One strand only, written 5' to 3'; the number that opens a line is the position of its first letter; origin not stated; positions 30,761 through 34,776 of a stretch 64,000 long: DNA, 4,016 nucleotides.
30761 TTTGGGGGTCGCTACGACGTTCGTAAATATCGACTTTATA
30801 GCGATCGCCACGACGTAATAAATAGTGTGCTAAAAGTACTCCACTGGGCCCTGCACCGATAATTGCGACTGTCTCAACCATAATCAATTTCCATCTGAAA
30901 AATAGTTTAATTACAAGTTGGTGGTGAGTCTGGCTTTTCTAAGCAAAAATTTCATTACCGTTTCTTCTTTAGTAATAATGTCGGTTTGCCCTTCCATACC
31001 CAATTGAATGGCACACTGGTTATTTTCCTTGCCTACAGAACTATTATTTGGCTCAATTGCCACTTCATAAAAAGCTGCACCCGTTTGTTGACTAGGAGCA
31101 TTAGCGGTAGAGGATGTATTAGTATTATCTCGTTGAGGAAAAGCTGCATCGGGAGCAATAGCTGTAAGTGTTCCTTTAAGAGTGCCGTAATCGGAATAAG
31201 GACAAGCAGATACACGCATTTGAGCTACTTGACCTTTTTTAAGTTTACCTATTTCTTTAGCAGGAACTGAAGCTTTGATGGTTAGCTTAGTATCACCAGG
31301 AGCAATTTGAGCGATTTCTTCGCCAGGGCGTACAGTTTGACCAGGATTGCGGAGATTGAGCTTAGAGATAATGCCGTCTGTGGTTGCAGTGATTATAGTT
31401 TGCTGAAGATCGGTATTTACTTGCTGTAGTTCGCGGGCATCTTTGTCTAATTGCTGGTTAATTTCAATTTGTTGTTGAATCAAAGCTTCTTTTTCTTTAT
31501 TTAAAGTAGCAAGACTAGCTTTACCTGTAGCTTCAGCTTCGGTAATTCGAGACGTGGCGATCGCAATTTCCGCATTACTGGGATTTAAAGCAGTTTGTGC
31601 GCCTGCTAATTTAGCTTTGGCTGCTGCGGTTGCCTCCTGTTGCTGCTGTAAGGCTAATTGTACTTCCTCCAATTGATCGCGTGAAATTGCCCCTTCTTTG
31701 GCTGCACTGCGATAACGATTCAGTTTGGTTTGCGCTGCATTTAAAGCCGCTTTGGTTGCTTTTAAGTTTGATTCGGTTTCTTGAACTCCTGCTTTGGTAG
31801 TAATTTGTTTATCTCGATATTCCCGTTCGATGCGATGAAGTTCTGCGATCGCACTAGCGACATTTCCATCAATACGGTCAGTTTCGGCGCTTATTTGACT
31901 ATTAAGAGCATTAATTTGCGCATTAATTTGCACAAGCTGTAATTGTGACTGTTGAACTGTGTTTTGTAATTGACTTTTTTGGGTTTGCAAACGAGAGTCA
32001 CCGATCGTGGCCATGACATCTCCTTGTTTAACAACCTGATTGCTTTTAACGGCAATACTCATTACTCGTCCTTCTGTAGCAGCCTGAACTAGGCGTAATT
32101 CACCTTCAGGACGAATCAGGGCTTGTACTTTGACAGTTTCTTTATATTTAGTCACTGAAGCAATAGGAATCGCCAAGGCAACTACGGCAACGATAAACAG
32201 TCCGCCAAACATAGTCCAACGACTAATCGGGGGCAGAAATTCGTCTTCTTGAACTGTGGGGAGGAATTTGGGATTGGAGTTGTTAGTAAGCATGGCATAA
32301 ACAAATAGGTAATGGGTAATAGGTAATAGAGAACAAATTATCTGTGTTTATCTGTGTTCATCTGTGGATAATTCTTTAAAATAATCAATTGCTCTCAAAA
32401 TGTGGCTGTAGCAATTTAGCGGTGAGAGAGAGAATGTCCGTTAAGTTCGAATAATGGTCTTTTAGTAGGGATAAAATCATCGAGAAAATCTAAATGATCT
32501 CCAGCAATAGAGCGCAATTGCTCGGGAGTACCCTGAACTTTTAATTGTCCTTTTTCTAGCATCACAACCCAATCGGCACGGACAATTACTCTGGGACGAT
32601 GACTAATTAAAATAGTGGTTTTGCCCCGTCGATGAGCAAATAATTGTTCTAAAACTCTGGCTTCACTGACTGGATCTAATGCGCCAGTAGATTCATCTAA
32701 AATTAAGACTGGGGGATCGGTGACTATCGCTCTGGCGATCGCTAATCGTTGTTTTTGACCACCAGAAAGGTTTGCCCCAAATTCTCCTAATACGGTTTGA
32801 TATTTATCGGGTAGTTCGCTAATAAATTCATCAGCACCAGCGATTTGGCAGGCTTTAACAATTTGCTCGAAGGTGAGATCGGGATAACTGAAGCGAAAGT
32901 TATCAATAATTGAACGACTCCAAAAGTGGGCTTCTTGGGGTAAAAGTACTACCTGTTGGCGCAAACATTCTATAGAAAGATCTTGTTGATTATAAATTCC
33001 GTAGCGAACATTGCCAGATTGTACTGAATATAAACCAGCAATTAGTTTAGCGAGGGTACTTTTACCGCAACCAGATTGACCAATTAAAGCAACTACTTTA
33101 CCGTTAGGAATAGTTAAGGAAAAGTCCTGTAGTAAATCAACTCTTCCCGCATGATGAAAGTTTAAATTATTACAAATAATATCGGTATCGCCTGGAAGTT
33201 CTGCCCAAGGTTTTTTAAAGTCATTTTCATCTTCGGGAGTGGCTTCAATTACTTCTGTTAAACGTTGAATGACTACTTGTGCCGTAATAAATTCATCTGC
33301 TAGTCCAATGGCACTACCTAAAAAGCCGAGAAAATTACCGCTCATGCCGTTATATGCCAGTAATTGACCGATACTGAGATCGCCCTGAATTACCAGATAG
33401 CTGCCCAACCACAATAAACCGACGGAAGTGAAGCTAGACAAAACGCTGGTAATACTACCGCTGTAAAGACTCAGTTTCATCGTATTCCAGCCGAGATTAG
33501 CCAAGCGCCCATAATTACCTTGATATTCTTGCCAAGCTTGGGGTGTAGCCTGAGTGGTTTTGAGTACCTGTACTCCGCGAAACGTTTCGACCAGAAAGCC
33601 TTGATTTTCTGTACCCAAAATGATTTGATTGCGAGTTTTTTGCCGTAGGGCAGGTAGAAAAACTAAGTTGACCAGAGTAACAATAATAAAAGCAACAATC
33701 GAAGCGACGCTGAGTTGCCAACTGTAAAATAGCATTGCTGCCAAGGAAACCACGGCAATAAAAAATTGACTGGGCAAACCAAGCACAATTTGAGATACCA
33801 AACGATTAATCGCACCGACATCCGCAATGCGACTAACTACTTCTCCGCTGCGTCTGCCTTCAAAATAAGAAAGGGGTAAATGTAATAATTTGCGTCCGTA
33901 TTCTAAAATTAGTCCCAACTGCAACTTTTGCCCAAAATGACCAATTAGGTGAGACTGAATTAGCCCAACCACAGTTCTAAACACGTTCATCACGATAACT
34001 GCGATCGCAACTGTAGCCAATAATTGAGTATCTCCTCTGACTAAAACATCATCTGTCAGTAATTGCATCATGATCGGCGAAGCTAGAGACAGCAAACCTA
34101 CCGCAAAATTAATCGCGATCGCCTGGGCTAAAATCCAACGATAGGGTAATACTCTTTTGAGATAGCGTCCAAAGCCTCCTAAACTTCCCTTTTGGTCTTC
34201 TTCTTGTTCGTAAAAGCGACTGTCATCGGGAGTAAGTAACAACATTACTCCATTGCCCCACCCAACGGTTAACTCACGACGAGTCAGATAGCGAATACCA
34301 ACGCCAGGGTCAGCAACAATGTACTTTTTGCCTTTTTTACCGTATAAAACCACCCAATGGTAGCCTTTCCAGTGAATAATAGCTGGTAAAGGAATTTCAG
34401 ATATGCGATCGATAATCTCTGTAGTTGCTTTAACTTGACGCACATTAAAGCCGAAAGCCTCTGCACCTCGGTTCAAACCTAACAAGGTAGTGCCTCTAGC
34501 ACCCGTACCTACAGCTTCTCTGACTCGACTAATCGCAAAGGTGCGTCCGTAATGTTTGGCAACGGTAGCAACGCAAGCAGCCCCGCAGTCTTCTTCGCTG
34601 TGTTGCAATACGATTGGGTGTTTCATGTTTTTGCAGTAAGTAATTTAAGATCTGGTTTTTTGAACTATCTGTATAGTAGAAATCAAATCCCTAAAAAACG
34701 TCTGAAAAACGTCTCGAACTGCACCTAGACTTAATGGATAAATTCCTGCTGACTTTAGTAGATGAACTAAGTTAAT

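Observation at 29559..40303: Intact export/signalling locus: double-glycine-leader beta/gamma-crystallin-like proteins + C39-ABC exporter + HlyD + FAD monooxygenase, divergent from a 6-TM kinase/LuxR pair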

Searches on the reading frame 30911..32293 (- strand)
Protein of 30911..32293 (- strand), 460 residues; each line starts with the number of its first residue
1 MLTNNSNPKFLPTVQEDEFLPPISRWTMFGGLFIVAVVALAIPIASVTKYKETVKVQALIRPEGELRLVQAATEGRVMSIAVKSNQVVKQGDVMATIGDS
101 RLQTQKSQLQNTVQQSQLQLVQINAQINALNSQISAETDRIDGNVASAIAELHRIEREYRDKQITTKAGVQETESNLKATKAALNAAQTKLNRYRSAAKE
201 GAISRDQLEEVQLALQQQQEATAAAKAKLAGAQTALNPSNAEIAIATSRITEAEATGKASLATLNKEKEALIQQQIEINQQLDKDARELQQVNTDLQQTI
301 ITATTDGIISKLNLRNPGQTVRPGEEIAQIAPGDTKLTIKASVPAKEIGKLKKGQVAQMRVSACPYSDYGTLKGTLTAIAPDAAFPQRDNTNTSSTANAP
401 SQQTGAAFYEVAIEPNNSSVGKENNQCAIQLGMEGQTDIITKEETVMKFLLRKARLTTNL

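Call 3: search_protein_families(library=pfam, proteins=[window:30911-32293:-], max_evalue=0.1)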
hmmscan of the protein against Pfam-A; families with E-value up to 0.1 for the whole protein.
window:30911-32293:- (460 aa): 7 families
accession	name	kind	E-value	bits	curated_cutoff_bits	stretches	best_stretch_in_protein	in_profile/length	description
PF13437.12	HlyD_3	-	4.5e-21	76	22.2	2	301-388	2-85/106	HlyD family secretion protein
PF16576.10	HlyD_D23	-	9.4e-11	41.8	30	1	63-383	16-188/214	Barrel-sandwich domain of CusB or HlyD membrane-fusion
PF13533.13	Biotin_lipoyl_2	-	5.5e-08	32.9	29.8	1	69-97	3-31/32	Biotin-lipoyl like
PF00364.28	Biotin_lipoyl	-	2.3e-05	24.6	22.1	0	69-97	45-73/73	Biotin-requiring enzyme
PF01551.29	Peptidase_M23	-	0.001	19.6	28.7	0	78-113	53-87/96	Peptidase family M23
PF02321.23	OEP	-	0.0097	16.2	22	1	141-237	80-183/187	Outer membrane efflux protein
PF13359.12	DDE_Tnp_4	-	0.042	13.9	24.8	0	49-106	25-88/158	DDE superfamily endonuclease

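Call 4: search_protein_families(library=ncbifam, proteins=[window:30911-32293:-], max_evalue=0.1)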
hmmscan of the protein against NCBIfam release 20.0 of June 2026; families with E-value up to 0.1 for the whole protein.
window:30911-32293:- (460 aa): 19 families
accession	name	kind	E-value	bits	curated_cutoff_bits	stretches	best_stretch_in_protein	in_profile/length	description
TIGR01843.1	type_I_hlyD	subfamily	1.6e-49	169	208.65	1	28-451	5-408/422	HlyD family type I secretion periplasmic adaptor subunit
TIGR02971.1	heterocyst_DevB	subfamily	4.2e-19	69.1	129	1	60-379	7-278/327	ABC exporter membrane fusion protein, DevB family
TIGR01730.1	RND_mfp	subfamily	5e-19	68.4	94.9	3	264-383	104-214/322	efflux RND transporter periplasmic adaptor subunit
TIGR00998.1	8a0101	subfamily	1.4e-15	57.1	390.8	1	34-381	9-283/334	EmrA/EmrK family multidrug efflux transporter periplasmic adaptor subunit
TIGR01000.1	bacteriocin_acc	subfamily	3.6e-14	52.5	258.85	1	33-448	24-447/457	bacteriocin secretion accessory protein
TIGR03794.1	NHLM_micro_HlyD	equivalog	3.2e-12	46.1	156.2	1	47-380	39-337/421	NHLP bacteriocin system secretion protein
NF002939.0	PRK03598.1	equivalog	1.4e-08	34.3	393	3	239-385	144-286/332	secretion protein HlyD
NF038010.1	ABC_adapt_DarC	equivalog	4e-07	29.1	450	1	265-330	197-261/417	darobactin export ABC transporter periplasmic adaptor subunit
NF007785.0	PRK10476.1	equivalog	2.4e-05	23.3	376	2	54-154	38-139/347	multidrug transporter subunit MdtN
TIGR02169.1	SMC_prok_A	equivalog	0.00011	20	729.4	1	100-298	305-502/1165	chromosome segregation protein SMC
NF004547.1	PRK05889.1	equivalog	0.00022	21.3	75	1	69-97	42-70/71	biotin/lipoyl-binding carrier protein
TIGR02168.1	SMC_prok_B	equivalog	0.00037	18.3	567.35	1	100-299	731-936/1181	chromosome segregation protein SMC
TIGR00999.1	8a0102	subfamily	0.0005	19.3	319.3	1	267-362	63-154/271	CzcB/NccB family metal efflux transporter periplasmic adaptor subunit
NF033138.2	RND-peri-MexC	equivalog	0.0021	17.2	625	1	166-304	99-236/375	MexC family multidrug efflux RND transporter periplasmic adaptor subunit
NF007850.1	PRK10559.1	equivalog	0.0059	15.8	400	1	240-381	84-224/303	p-hydroxybenzoic acid efflux pump subunit AaeA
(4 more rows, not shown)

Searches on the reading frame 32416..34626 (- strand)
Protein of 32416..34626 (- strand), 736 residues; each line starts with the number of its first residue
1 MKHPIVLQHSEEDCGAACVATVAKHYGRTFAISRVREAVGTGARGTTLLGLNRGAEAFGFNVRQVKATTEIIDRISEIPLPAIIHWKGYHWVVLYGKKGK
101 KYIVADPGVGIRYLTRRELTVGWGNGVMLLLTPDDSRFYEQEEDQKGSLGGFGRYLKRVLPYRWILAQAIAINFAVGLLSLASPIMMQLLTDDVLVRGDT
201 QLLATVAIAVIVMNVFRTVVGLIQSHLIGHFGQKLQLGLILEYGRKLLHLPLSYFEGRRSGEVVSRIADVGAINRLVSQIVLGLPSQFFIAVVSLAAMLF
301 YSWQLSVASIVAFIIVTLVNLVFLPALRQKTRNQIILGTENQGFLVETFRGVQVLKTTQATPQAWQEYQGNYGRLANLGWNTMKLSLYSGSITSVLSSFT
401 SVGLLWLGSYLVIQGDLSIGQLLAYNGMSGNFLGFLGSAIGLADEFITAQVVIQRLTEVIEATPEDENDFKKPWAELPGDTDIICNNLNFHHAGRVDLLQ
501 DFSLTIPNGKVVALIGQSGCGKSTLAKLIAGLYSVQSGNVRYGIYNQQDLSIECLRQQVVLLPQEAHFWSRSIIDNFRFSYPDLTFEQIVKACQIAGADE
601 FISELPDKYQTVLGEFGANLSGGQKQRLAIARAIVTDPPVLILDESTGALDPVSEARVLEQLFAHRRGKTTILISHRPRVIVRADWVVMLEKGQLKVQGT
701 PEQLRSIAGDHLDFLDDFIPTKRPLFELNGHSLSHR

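Call 3: search_protein_families(library=pfam, proteins=[window:32416-34626:-], max_evalue=0.1)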
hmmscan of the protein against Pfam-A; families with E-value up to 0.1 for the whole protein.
window:32416-34626:- (736 aa): 18 families
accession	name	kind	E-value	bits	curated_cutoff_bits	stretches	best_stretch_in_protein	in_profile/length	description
PF00664.28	ABC_membrane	-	8.6e-37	127.7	28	1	170-430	5-268/274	ABC transporter transmembrane region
PF03412.21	Peptidase_C39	-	1.9e-34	118.8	22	1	3-135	2-132/133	Peptidase C39 family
PF00005.33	ABC_tran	-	2.9e-31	109.3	25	1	499-647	1-136/137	ABC transporter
PF02463.25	SMC_N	-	1.7e-05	24.8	40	1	619-692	136-213/220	RecF/RecN/SMC N terminal domain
PF09818.15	ABC_ATPase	-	0.00048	19.7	23.2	1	599-674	138-212/283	P-loop domain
PF03193.22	RsgA_GTPase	-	0.001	19.3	30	1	508-541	105-138/174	RsgA GTPase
PF07728.20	AAA_5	-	0.003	18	22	1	512-566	2-53/139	AAA domain (dynein-related subfamily)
PF13401.12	AAA_22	-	0.0036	18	27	1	510-563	6-33/130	AAA domain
PF02592.20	Vut_1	-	0.0041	17.9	27.2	1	276-334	42-97/152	Putative vitamin uptake transporter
PF13481.12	AAA_25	-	0.0094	16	27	1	505-526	29-50/195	AAA domain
PF13304.12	AAA_21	-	0.017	15.6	27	0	512-543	2-37/304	AAA domain, putative AbiEii toxin, Type IV TA system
PF13555.12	AAA_29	-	0.031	14.5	27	1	506-525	19-38/61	P-loop containing region of AAA domain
PF20720.3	nSTAND3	-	0.037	14.2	27.2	1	510-535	18-43/155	Novel STAND NTPase 3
PF00004.35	AAA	-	0.038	14.9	21.2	0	513-533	2-22/131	ATPase family associated with various cellular activities (AAA)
PF05729.18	NACHT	-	0.039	14.2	26.7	1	511-531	2-22/167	NACHT domain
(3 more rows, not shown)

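Call 4: search_protein_families(library=ncbifam, proteins=[window:32416-34626:-], max_evalue=0.1)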
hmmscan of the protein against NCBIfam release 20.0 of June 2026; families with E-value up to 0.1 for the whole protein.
window:32416-34626:- (736 aa): 194 families (the best 25 are shown)
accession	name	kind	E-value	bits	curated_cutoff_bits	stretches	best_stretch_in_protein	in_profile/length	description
TIGR01846.1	type_I_sec_HlyB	subfamily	1.1e-127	427.1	725.55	1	17-706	3-680/694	type I secretion system permease/ATPase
TIGR03796.1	NHLM_micro_ABC1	equivalog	1.1e-123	413.9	853.3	1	3-711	2-705/710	NHLP family bacteriocin export ABC transporter peptidase/permease/ATPase subunit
TIGR01193.1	bacteriocin_ABC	subfamily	1.7e-116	390.5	523.85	1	9-706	2-697/708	peptide cleavage/export ABC transporter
TIGR03375.1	type_I_sec_LssB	subfamily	1.4e-97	327.7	693.1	1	17-704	5-688/696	type I secretion system permease/ATPase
TIGR03797.1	NHLM_micro_ABC2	equivalog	1.3e-90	304.9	709.4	1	165-709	137-676/686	NHLP bacteriocin export ABC transporter permease/ATPase subunit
TIGR02204.1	MsbA_rel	hypoth_equivalog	2.2e-87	294.1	780.4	1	158-704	12-561/576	ABC transporter, permease/ATP-binding protein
TIGR02203.1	MsbA_lipidA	equivalog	1.2e-81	274.9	602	1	152-708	2-559/572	lipid A export permease/ATP-binding protein MsbA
NF045513.1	HepA_fam_ABC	equivalog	3e-77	260.4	725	1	203-710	94-601/610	heterocyst formation ABC transporter subunit HepA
TIGR00958.1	3a01208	subfamily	3.4e-74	250.4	874.6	1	151-706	148-702/711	antigen peptide transporter 2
NF008381.0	PRK11176.1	equivalog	6.6e-73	246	867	1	147-706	8-567/582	lipid A ABC transporter ATP-binding protein/permease MsbA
NF010178.0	PRK13657.1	equivalog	1.1e-72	245.4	733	1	161-711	16-563/588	glucan ABC transporter ATP-binding protein/ permease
TIGR01842.1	type_I_sec_PrtD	subfamily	4.3e-68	230.2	510.15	1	163-704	5-540/544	type I secretion system permease/ATPase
NF052233.1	CphA_assoc_ABC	equivalog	1.7e-64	218.5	880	1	143-710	163-735/766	cyanophycin metabolism-associated ABC transporter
TIGR02857.1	CydD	equivalog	2.2e-62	211.7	435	2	449-690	290-529/529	thiol reductant ABC exporter subunit CydD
TIGR02868.1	CydC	equivalog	5.8e-62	210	329.05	1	247-678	96-530/530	thiol reductant ABC exporter subunit CydC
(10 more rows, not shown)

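Call 34: search_solved_structures(query=window:32416-34626:-, max_evalue=1e-30, show_alignments=1)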
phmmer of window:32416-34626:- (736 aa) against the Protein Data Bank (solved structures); distinct sequences matched with E-value up to 1e-30: 254 (the best 60 are shown).
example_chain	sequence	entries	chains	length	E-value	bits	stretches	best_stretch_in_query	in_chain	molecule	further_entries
4ry2_A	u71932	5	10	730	3e-105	356.2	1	2-711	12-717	ABC-type bacteriocin transporter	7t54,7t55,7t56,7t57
4q9h_A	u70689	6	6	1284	3e-105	356.2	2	208-725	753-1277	Multidrug resistance protein 1A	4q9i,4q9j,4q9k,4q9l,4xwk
4ksb_A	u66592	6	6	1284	3.1e-105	356.1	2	208-725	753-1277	Multidrug resistance protein 1A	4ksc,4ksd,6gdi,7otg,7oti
8vp3_A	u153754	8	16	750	3.3e-105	356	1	2-711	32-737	ABC-type bacteriocin transporter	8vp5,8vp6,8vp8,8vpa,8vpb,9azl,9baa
4lsg_A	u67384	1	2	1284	3.9e-105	355.8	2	208-725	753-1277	Multidrug resistance protein 1A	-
3g60_A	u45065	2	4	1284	5.9e-105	355.2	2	208-715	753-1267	Multidrug resistance protein 1a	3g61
3g5u_A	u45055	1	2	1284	7.5e-105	354.9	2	208-715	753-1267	Multidrug resistance protein 1a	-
6ujp_A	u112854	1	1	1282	7.5e-105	354.9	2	208-713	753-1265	ATP-dependent translocase ABCB1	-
4s0f_A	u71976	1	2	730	8.2e-105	354.7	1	2-711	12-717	ABC-type bacteriocin transporter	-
6ujw_A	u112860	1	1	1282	1.1e-104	354.4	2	208-713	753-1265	ATP-dependent translocase ABCB1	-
4m2s_A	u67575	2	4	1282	1.1e-104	354.3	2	208-713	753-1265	Multidrug resistance protein 1A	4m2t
5kpi_A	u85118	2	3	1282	1.2e-104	354.2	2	208-713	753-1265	Multidrug resistance protein 1A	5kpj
6ujt_A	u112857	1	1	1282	1.4e-104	354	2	208-713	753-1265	ATP-dependent translocase ABCB1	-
6ujs_A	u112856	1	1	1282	1.4e-104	353.9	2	208-713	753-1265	ATP-dependent translocase ABCB1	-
6q81_A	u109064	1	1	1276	1.5e-104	353.9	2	208-712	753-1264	P-glycoprotein (ABCB1)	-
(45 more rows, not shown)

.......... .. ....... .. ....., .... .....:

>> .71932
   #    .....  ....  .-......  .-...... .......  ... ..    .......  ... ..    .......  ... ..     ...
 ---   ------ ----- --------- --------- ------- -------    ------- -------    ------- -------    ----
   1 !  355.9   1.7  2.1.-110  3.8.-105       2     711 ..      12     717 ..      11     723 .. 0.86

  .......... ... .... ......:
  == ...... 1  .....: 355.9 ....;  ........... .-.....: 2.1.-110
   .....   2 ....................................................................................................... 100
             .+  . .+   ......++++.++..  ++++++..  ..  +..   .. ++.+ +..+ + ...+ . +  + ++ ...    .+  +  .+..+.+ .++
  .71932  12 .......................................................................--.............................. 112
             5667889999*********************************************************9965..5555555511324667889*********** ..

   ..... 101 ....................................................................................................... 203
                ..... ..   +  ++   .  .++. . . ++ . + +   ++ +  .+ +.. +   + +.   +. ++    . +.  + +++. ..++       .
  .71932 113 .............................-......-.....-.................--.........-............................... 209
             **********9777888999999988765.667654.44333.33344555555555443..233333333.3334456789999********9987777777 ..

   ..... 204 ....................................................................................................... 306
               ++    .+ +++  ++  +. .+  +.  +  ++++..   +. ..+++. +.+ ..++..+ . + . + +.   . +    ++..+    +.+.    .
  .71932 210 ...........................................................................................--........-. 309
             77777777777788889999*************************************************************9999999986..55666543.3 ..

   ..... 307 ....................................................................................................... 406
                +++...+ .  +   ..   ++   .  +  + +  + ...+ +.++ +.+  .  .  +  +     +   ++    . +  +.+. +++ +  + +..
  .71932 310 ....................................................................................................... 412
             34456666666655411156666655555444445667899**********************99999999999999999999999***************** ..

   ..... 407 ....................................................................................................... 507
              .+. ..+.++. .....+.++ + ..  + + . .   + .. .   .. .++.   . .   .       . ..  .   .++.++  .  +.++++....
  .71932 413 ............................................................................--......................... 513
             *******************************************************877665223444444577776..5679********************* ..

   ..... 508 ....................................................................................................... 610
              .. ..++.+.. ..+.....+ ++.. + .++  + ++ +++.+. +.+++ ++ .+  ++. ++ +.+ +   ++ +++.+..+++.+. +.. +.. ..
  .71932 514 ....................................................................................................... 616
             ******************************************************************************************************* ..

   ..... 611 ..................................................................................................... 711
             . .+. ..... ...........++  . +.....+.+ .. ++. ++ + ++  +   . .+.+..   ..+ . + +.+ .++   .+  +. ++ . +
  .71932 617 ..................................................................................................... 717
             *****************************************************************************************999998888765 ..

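Call 82: find_related_loci(query=window:32416-34626:-, collection=metagenome_contigs, flank=10000)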
Query window:32416-34626:- (736 aa) in metagenome_contigs; peptide patterns used: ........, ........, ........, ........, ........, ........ (x = any residue, [..] = any of these).
314 stretches matched a pattern; 249 encode a relative of the query (tblastn E <= 1e-3); the best 80 are kept; 79 distinct loci.
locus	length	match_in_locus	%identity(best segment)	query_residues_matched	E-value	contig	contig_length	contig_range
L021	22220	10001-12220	94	1-734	0e+0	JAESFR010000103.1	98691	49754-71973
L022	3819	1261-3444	83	1-731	0e+0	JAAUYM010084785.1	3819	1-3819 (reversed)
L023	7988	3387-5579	82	1-732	0e+0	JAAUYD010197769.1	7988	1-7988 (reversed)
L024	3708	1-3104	81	1-735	0e+0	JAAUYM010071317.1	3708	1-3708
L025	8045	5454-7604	81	1-720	0e+0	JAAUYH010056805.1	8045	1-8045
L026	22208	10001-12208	81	1-732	0e+0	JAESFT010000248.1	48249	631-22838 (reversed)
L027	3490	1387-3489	84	1-704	0e+0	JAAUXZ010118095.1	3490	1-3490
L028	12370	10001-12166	80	1-725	0e+0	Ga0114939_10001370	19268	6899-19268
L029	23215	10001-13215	80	1-736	0e+0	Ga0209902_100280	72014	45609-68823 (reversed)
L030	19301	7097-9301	80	1-735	0e+0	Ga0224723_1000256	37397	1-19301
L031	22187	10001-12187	79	1-732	0e+0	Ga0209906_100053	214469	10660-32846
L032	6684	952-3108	80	1-722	0e+0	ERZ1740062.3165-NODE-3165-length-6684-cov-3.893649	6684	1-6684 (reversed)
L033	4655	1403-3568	82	1-725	0e+0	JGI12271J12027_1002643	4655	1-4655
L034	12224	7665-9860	80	1-735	0e+0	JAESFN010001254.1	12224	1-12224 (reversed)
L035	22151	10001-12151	80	1-720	0e+0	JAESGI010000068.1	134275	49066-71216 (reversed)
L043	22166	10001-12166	79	1-725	0e+0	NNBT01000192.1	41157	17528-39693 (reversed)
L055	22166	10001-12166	80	1-725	0e+0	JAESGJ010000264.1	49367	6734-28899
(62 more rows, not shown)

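Call 88: search_protein_families(library=pfam, proteins=[L043:8688-9035:+, L026:9425-9841:+, L055:8854-9222:+, L031:9305-9718:+], max_evalue=0.05)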
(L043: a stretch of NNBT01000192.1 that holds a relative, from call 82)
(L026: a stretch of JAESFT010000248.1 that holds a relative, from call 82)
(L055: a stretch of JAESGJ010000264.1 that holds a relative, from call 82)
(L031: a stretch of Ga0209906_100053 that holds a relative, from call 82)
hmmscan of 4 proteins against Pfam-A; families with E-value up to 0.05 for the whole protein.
L043:8688-9035:+ (115 aa): 0 families

L026:9425-9841:+ (138 aa): 0 families

L055:8854-9222:+ (122 aa): 0 families

L031:9305-9718:+ (137 aa): 0 families
